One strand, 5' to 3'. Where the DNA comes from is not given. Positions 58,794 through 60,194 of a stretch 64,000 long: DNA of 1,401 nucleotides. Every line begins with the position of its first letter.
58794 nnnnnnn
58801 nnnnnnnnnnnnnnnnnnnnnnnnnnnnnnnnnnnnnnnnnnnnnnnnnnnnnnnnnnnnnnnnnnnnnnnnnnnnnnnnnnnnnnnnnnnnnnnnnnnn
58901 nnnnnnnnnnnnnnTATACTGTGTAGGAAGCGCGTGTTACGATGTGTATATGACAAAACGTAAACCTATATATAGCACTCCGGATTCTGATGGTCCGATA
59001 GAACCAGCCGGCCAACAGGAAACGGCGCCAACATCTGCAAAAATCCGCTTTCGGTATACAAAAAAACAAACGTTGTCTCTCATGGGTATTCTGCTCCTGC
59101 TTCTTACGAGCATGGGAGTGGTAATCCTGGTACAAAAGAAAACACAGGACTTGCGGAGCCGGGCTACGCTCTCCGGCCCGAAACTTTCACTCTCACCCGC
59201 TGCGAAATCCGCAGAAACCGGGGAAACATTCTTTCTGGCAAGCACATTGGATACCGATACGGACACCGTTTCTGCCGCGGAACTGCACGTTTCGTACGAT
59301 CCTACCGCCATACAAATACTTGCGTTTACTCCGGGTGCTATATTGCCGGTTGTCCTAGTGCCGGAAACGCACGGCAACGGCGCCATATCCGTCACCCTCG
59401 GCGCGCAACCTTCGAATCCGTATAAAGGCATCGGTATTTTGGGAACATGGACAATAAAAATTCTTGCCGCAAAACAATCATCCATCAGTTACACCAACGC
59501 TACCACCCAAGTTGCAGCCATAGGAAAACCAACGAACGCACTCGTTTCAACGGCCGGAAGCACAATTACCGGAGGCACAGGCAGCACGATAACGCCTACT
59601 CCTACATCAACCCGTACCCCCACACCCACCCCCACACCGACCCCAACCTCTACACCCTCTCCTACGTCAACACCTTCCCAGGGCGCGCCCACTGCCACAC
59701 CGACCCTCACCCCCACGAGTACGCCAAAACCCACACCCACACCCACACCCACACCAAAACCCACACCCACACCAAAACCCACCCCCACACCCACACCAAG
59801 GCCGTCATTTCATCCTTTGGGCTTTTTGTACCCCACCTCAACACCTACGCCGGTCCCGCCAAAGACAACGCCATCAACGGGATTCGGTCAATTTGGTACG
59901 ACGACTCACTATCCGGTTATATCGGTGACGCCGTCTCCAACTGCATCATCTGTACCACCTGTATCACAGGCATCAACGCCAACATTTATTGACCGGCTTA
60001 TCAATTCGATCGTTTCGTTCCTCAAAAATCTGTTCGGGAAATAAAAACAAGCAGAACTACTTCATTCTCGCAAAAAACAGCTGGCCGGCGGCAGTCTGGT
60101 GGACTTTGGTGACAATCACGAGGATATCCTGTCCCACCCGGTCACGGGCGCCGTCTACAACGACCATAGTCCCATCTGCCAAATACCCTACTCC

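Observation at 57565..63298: Dockerin protein flanked by two cohesin-like membrane-anchored proteins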

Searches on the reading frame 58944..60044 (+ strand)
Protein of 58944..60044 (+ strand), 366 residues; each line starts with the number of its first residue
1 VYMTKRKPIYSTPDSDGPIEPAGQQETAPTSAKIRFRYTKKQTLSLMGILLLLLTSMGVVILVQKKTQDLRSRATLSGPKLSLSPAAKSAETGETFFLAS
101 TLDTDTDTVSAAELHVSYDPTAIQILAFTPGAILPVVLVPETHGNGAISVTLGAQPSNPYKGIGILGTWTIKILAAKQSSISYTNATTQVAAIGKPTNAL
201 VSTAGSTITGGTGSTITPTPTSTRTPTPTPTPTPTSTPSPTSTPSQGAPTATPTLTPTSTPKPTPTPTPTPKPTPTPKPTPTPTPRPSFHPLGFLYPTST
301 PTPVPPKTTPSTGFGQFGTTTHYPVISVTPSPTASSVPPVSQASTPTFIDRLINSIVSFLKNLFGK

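Call 3: search_protein_families(library=pfam, proteins=[window:58944-60044:+], max_evalue=1)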
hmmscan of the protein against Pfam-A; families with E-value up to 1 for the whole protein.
window:58944-60044:+ (366 aa): 1 family
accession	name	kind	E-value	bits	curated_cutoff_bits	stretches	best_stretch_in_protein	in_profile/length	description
PF00963.24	Cohesin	-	1.3e-05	25.9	24.1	1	86-202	6-129/139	Cohesin domain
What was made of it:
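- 59181..59576 (+): P2 cohesin domain. Pfam Cohesin, 25.9 bits against 24.1 (call 3).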

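Call 4: search_protein_families(library=ncbifam, proteins=[window:58944-60044:+], max_evalue=1)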
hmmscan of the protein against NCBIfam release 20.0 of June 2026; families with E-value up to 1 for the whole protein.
window:58944-60044:+ (366 aa): 0 families

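Call 11: find_homologous_proteins(query=window:58944-60044:+)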
Query window:58944-60044:+ (366 aa): 336 proteins with E <= 0.001 among 8000 candidates; the best 120 are listed.
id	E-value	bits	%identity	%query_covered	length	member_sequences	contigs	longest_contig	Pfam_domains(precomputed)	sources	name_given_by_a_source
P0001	1.7e-123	430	72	58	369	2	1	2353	PF00963.25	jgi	jgi:hypothetical protein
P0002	1.4e-99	352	76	39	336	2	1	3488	PF00963.25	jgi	jgi:hypothetical protein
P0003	7.2e-74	267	44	19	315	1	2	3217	PF00963.25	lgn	-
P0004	1.0e-73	267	49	89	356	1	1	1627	PF00963.25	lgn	-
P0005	2.2e-68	249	69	44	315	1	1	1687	PF00963.25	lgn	-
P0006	3.7e-67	245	51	90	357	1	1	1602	PF00963.25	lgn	-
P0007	1.4e-66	243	46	97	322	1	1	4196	PF00963.25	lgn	-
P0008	2.2e-65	239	51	71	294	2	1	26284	PF00963.25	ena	-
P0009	1.3e-64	237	66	43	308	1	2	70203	PF00963.25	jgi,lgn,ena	jgi:hypothetical protein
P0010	8.9e-64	234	65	53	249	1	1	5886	PF00963.25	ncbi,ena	-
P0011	6.2e-62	228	59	46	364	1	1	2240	PF00963.25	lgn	-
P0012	1.1e-60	224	64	54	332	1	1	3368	PF00963.25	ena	-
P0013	3.4e-60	222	63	44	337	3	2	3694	PF00963.25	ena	-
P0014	1.9e-59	220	58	56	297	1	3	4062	PF00963.25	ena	-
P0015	1.0e-51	194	46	60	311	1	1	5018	-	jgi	jgi:hypothetical protein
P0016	3.2e-48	183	53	45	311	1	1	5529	PF00963.25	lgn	-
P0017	3.3e-48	183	53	50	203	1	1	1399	PF00963.25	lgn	-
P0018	1.6e-46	177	46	66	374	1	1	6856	PF00963.25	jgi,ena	-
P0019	9.3e-29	119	36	58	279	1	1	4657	PF00963.25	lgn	-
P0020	2.7e-27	114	38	38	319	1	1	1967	PF00963.25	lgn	-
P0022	7.0e-27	113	36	64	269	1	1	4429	PF00963.25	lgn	-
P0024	6.8e-23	100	25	20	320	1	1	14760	PF00963.25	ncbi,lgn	-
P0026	2.3e-19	88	34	38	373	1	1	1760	PF00963.25,PF19077.7,PF17936.8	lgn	-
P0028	1.0e-18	86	31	64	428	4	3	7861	PF00963.25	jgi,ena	-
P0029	1.3e-18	86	31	55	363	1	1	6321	PF00963.25,PF19077.7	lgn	-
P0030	5.6e-18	84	31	66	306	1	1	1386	PF00963.25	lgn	-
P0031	2.7e-16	78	33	63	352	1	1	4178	PF00963.25,PF19077.7,PF17936.8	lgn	-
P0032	2.3e-15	75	32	46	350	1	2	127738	PF00963.25,PF19077.7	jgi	jgi:hypothetical protein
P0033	7.4e-15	73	34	57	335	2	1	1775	PF00963.25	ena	-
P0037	7.4e-13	67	31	56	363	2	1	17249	PF00963.25,PF19077.7,PF17936.8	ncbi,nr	ncbi:hypothetical protein HY949_03035 [Candidatus Gottesmanbacteria bacterium]|nr:hypothetical prote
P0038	2.8e-12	65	29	53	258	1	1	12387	PF00963.25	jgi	jgi:hypothetical protein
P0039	5.2e-12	64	35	57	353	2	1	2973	PF00963.25,PF19077.7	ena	-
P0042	2.3e-11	62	-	-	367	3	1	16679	PF00963.25,PF01476.27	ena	-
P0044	7.9e-11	60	30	56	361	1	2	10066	PF00963.25,PF19077.7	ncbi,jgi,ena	-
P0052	5.3e-10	57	-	-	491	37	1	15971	PF00963.25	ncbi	ncbi:MAG: cohesin domain-containing protein [Anaerolineae bacterium]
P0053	7.9e-10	57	34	48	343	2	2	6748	PF00963.25,PF19077.7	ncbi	-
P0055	9.0e-10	57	-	-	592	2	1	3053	PF24517.3,PF00963.25,PF00688.25,PF17802.8,PF06848.18,PF17210.10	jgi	-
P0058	2.3e-9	55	34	42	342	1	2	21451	PF00963.25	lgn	-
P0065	7.2e-9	54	33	46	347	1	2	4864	PF00963.25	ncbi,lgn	-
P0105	1.5e-6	46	28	55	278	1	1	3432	PF00963.25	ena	-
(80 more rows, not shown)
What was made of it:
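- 58944..60044 (+): P2: cell-bound single-cohesin protein (366 aa; GTG 58944 or ATG 58950). 336 homologues, nearly all of the close ones carrying PF00963 (call 11).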

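Call 12: find_encoding_contigs(protein=P0009, flank=8000, max_places=3)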
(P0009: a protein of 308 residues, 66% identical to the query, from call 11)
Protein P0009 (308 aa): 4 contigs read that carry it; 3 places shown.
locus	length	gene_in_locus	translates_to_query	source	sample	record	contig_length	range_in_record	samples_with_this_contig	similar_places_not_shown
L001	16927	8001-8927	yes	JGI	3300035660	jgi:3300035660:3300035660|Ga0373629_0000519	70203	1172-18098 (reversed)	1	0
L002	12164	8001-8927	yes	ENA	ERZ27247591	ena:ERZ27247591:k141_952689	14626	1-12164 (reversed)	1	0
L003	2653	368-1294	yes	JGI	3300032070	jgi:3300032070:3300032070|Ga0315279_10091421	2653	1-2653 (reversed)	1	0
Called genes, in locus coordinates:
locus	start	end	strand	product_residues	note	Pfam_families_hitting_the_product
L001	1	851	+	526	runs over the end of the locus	PF13231:PMT_2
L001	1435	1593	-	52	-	-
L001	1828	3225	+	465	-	-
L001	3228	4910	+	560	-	PF04616:Glyco_hydro_43 (weak)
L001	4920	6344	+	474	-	PF00754:F5_F8_type_C, PF22633:F5_F8_type_C_2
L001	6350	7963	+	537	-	-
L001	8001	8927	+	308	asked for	PF00963:Cohesin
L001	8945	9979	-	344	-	PF00963:Cohesin, PF19077:Big_13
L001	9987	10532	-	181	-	PF00963:Cohesin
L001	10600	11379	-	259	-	PF01850:PIN, PF01938:TRAM (faint)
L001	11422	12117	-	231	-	PF00535:Glycos_transf_2, PF10111:Glyco_tranf_2_2 (weak), PF13641:Glyco_tranf_2_3, PF13506:Glyco_transf_21 (weak), PF13632:Glyco_trans_2_3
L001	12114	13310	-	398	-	PF13481:AAA_25, PF03796:DnaB_C (faint), PF06745:ATPase, PF23442:DUF7125, PF13541:ChlI (weak), PF05362:Lon_C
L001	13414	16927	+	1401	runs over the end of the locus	PF00082:Peptidase_S8, PF00404:Dockerin_1 (weak)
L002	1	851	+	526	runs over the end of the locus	PF13231:PMT_2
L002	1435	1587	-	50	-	-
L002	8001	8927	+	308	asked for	PF00963:Cohesin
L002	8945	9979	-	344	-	PF00963:Cohesin, PF19077:Big_13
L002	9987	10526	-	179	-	PF00963:Cohesin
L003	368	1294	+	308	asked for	PF00963:Cohesin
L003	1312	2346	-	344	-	PF00963:Cohesin, PF19077:Big_13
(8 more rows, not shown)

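Call 13: find_encoding_contigs(protein=P0008, flank=8000, max_places=3)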
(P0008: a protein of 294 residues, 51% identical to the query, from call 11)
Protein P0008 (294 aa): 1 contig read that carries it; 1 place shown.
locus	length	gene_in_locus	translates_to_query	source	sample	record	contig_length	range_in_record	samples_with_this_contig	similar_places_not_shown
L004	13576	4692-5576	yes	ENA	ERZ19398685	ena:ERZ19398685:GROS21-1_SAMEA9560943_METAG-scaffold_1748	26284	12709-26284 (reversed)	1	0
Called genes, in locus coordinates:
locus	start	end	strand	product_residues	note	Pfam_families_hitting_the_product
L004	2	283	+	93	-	?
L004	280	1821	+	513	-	PF13231:PMT_2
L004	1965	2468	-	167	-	-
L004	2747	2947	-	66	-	-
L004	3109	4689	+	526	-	-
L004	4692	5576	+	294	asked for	PF00963:Cohesin (weak)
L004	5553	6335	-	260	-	-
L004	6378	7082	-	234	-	PF00535:Glycos_transf_2, PF10111:Glyco_tranf_2_2, PF13641:Glyco_tranf_2_3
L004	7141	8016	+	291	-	-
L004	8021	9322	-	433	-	PF18073:Zn_ribbon_LapB, PF13481:AAA_25, PF03796:DnaB_C (faint), PF23442:DUF7125, PF06745:ATPase, PF13541:ChlI (weak), PF05362:Lon_C (weak)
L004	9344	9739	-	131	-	-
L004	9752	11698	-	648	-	PF13529:Peptidase_C39_2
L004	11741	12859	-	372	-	PF00575:S1, PF21710:Spt6_S1 (faint), PF23459:S1_RRP5 (faint), PF00575:S1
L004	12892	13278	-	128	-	PF07883:Cupin_2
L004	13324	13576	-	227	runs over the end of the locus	-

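Call 14: search_protein_families(library=pfam, proteins=[L001:1828-3225:+, L001:3228-4910:+, L001:4920-6344:+, L001:6350-7963:+, L001:8945-9979:-, L001:9987-10532:-, L004:3109-4689:+, L004:7141-8016:+, L004:4692-5576:+], max_evalue=0.1)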
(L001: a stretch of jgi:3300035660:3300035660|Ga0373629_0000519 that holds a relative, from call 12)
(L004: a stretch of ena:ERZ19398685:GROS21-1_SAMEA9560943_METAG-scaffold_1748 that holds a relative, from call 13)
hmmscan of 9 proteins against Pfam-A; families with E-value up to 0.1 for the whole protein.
L001:1828-3225:+ (465 aa): 1 family
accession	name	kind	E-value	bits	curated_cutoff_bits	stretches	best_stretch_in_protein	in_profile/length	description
PF00404.24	Dockerin_1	-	2.8e-05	24.7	22.9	1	411-460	1-53/57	Dockerin type I domain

L001:3228-4910:+ (560 aa): 2 families
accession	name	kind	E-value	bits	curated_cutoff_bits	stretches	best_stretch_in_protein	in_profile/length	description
PF04616.20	Glyco_hydro_43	-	1.7e-07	31.3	32.2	1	255-386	3-125/288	Glycosyl hydrolases family 43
PF00404.24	Dockerin_1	-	0.022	15.4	22.9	0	509-525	36-52/57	Dockerin type I domain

L001:4920-6344:+ (474 aa): 2 families
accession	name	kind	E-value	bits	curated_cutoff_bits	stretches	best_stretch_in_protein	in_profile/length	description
PF00754.31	F5_F8_type_C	-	1.1e-10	42.1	28.2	1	38-155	3-126/127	F5/8 type C domain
PF22633.2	F5_F8_type_C_2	-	4.9e-08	33.9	27.8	1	52-142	1-91/91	NedA-like, galactose-binding domain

L001:6350-7963:+ (537 aa): 3 families
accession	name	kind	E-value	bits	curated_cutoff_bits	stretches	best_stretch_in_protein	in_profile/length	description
PF02836.23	Glyco_hydro_2_C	-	0.00028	20.6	21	1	170-261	107-185/302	Glycosyl hydrolases family 2, TIM barrel domain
PF00404.24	Dockerin_1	-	0.0032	18.1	22.9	1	478-503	28-53/57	Dockerin type I domain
PF13517.12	FG-GAP_3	-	0.078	14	26.9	0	513-526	47-60/61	FG-GAP-like repeat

L001:8945-9979:- (344 aa): 4 families
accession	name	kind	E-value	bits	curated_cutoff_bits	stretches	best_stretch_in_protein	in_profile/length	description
PF19077.6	Big_13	-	1.1e-09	39.2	27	1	237-313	22-101/102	Bacterial Ig-like domain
PF00963.24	Cohesin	-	7.4e-09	36.4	24.1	1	48-167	9-138/139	Cohesin domain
PF17936.7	Big_6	-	1.8e-05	25.3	27.6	1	243-309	14-80/83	Bacterial Ig domain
PF09136.16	Glucodextran_B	-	8.7e-05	22.8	27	1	227-312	2-81/83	Glucodextranase, domain B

L001:9987-10532:- (181 aa): 1 family
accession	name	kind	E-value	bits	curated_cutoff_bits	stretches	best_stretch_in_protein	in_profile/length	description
PF00963.24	Cohesin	-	7.9e-09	36.3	24.1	1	51-180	2-139/139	Cohesin domain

L004:3109-4689:+ (526 aa): 1 family
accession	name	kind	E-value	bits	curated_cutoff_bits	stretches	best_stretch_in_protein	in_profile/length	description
PF07905.16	PucR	-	0.065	14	33.5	0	98-167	9-79/118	Purine catabolism regulatory protein-like family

L004:7141-8016:+ (291 aa): 1 family
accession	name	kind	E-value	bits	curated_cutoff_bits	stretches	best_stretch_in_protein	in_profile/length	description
PF11132.13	SplA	-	0.0072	16.5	25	1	199-222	5-28/74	Transcriptional regulator protein (SplA)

L004:4692-5576:+ (294 aa): 1 family
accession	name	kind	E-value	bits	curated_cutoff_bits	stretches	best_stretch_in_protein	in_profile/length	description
PF00963.24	Cohesin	-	1.8e-07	31.9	24.1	1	75-192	5-130/139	Cohesin domain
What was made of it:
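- On Cohesin (Pfam PF00963), P2: Orthologues score 31.9-36.4 bits (call 14).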

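Call 21: search_solved_structures(query=A2, max_evalue=1)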
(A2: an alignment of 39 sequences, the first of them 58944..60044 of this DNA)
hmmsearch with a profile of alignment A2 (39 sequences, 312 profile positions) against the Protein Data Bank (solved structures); distinct sequences matched with E-value up to 1: 46.
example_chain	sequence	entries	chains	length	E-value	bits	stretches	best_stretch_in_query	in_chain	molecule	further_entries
8zvk_A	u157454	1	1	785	1.1e-17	67.3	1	199-265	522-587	AaBgIC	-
3l8q_A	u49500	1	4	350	1.7e-11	47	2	72-174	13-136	Cellulosomal scaffoldin adaptor protein B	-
3ghp_A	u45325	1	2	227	4.4e-09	39.1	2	148-243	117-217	Cellulosomal scaffoldin adaptor protein B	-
1zv9_A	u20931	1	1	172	7e-07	31.8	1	73-174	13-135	Cellulosomal scaffoldin adaptor protein B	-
1qzn_A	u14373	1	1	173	7.8e-07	31.7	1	71-174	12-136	cellulosomal scaffoldin adaptor protein B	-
3f2l_A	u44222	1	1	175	8.3e-07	31.6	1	72-174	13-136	Cellulosomal scaffoldin adaptor protein B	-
3bwz_A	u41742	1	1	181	9.7e-07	31.4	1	72-174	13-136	Cellulosomal scaffoldin adaptor protein B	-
2vn5_A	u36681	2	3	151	4.1e-06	29.3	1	71-194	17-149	SCAFFOLDING PROTEIN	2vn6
1g1k_A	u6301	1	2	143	5.5e-06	28.9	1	72-194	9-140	SCAFFOLDING PROTEIN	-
6kg8_A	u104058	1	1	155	6.6e-06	28.6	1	59-203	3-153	Probably cellulosomal scaffolding protein, secreted cellulose-binding and cohesin domain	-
4ums_A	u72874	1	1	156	1.6e-05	27.4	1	92-167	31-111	CELLULOSOMAL ANCHORING SCAFFOLDIN B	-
6ncl_a0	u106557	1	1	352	1.7e-05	27.3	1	202-279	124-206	P14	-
6kgc_A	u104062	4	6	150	1.8e-05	27.2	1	65-197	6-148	Probably cellulosomal scaffolding protein, secreted cellulose-binding and cohesin domain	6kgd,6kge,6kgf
4u3s_A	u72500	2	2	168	3.6e-05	26.2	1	73-122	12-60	Cellulosomal scaffoldin adaptor protein B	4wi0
3fnk_A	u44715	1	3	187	4.4e-05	25.9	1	74-122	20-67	Cellulosomal scaffoldin adaptor protein B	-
1ohz_A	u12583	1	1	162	0.00099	21.5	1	91-218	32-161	CELLULOSOMAL SCAFFOLDING PROTEIN A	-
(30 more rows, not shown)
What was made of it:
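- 59181..59576 (+): The family profile hits solved cohesins 3l8q, 2vn5, 1g1k and 1ohz (call 21).
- On Cohesin (Pfam PF00963), P2: The family profile hits solved cohesins at E down to 1.7e-11 (call 21).
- The P2 family profile hits solved cohesins, with 3l8q at E 1.7e-11 (call 21).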

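Call 45: search_protein_families(library=pfam, proteins=[L004:3100-4689:+], max_evalue=0.01)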
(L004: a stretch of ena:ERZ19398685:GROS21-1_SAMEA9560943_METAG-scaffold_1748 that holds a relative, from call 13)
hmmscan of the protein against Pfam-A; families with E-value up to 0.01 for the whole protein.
L004:3100-4689:+ (529 aa): 0 families

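Call 69: predict_structure(alignment_id=A2)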
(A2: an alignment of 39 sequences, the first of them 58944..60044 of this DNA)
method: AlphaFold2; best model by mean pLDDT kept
length: 366 residues; sequences in the alignment: 39
mean_pLDDT: 73.3   pTM: 0.48
mean pLDDT of the five models: 73.3, 72.8, 72.3, 72.1, 71.8
residues with pLDDT >= 90: 141; 70-90: 51; 50-70: 111; < 50: 63
segments of 3 or more residues with pLDDT < 50: 17-27, 72-74, 295-299, 304-327, 341-344
pLDDT, mean of each block of 10 residues (from residue 1): 57 50 43 57 83 90 64 72 97 97 97 98 98 96 97 91 98 97 96 95 97 63 53 58 53 57 65 72 61 48 46 39 44 52 60 86 82
secondary structure, 60 per line:
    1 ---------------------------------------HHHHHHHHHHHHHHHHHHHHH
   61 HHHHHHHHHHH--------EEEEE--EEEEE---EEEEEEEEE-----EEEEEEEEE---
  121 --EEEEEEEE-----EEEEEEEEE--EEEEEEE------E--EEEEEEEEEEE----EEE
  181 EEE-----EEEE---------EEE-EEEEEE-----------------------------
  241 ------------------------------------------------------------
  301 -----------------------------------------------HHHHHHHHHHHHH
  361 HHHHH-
elements in order: H40-71 E80-84 E87-91 E95-103 E109-117 E123-130 E136-144 E147-153 E163-173 E178-183 E189-192 E202-204 E206-211 H348-365
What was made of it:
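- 59079..59141 (+): P2 transmembrane / signal-anchor helix, followed by the conserved Q-x-x-R-x-R-A juxtamembrane motif (invariant Ala74). AF2 helix aa 40-71 (call 69).
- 59181..59576 (+): AF2 pLDDT 91-98 (call 69).
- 59985..60038 (+): P2 conserved C-terminal amphipathic helix (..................). AF2 helix aa 348-365, pLDDT 82-86 (call 69).
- On Cohesin (Pfam PF00963), P2: AF2 pLDDT 91-98 over aa 80-211 (call 69).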

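Call 72: fold_search(model_id=the predicted structure, library=pdb)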
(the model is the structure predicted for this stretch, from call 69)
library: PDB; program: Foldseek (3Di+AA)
matches with E <= 10: 1985; with E <= 0.001: 77
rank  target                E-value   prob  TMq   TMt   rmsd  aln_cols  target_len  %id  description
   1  6kgf_C                7.6e-11  1.00  0.33  0.78   2.8       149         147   22  Crystal structure of CaDoc0917(R16D)-CaCohA2 complex at pH 8.2 (released 2020-07-08)
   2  6kgc_A                1.0e-10  1.00  0.34  0.80   2.2       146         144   22  Crystal structure of CaDoc0917(R49D)-CaCohA2 complex at pH 5.4 (released 2020-07-08)
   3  6kgf_A                4.0e-10  1.00  0.33  0.79   2.4       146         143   22  Crystal structure of CaDoc0917(R16D)-CaCohA2 complex at pH 8.2 (released 2020-07-08)
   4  6kgd_A                4.7e-10  1.00  0.34  0.79   2.3       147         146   22  Crystal structure of CaDoc0917(R49D)-CaCohA2 complex at pH 8.0 (released 2020-07-08)
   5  6kge_A                8.9e-10  1.00  0.33  0.80   2.3       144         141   22  Crystal structure of CaDoc0917(R16D)-CaCohA2 complex at pH 5.5 (released 2020-07-08)
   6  2vn5_C                2.0e-09  1.00  0.30  0.71   2.4       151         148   12  The Clostridium cellulolyticum dockerin displays a dual binding mode for its cohesin partner (released 2008-05-20)
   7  2vn5_A                2.1e-09  1.00  0.30  0.74   2.5       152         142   12  The Clostridium cellulolyticum dockerin displays a dual binding mode for its cohesin partner (released 2008-05-20)
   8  2xdh                  7.3e-09  1.00  0.32  0.79   2.8       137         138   12  Non-cellulosomal cohesin from the hyperthermophilic archaeon Archaeoglobus fulgidus (released 2010-05-26)
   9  6kg8_MODEL_1_A        7.7e-09  1.00  0.33  0.72   2.6       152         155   23  Solution structure of CaCohA2 from Clostridium acetobutylicum (released 2020-07-08)
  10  2vn6_A                9.7e-09  1.00  0.32  0.74   2.3       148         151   12  The Clostridium cellulolyticum dockerin displays a dual binding mode for its cohesin partner (released 2008-05-13)
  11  1g1k_A                1.0e-08  1.00  0.29  0.70   3.1       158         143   13  COHESIN MODULE FROM THE CELLULOSOME OF CLOSTRIDIUM CELLULOLYTICUM (released 2000-11-22)
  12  4uyp_A                1.8e-08  1.00  0.29  0.69   3.5       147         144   15  High resolution structure of the third cohesin ScaC in complex with the ScaB dockerin with a mutation in the N-termina (released 2015-04-15)
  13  4fl4_I                3.8e-08  1.00  0.32  0.38   2.4       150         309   13  Scaffoldin conformation and dynamics revealed by a ternary complex from the Clostridium thermocellum cellulosome (released 2012-06-27)
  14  3fnk_C                2.5e-07  1.00  0.26  0.50   6.0       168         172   14  Crystal structure of the second type II cohesin module from the cellulosomal adaptor ScaA scaffoldin of Acetivibrio ce (released 2009-06-23)
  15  1qzn                  2.8e-07  1.00  0.27  0.54   5.8       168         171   14  Crystal Structure Analysis of a type II cohesin domain from the cellulosome of Acetivibrio cellulolyticus (released 2004-09-21)
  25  3l8q_C                6.6e-07  1.00  0.26  0.29   6.0       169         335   16  Structure analysis of the type II cohesin dyad from the adaptor ScaA scaffoldin of Acetivibrio cellulolyticus (released 2010-05-05)
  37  3l8q_B                4.6e-06  1.00  0.27  0.29   6.2       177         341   15  Structure analysis of the type II cohesin dyad from the adaptor ScaA scaffoldin of Acetivibrio cellulolyticus (released 2010-05-05)
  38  9ifr                  5.4e-06  1.00  0.25  0.62   4.9       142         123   11  CLIPPER domain from the Gram-negative fibrillar adhesin "B9T28_05395 (released 2025-11-26)
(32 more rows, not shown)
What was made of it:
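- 59181..59576 (+): Foldseek top 42 hits are all cohesins (call 72).
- On Cohesin (Pfam PF00963), P2: Foldseek top 42 PDB hits are all cohesins; best is 6kgc_A, TM 0.80, rmsd 2.2 A (call 72).
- P2 cohesin pLDDT 91-98; best match 6kgc_A, TM 0.80, rmsd 2.2 (calls 69, 72).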

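Call 91: list_cluster_members(proteins=[window:58950-60044:+, window:62291-63298:+, window:58937-59485:-])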
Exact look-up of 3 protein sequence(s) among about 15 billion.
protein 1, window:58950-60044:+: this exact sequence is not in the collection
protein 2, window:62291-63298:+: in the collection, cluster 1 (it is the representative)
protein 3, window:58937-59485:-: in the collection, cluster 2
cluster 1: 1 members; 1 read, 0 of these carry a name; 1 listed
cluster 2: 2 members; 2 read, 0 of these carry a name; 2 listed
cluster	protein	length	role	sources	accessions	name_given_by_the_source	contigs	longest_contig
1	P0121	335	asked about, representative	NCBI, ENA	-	-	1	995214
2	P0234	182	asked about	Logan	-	-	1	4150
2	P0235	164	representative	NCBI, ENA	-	-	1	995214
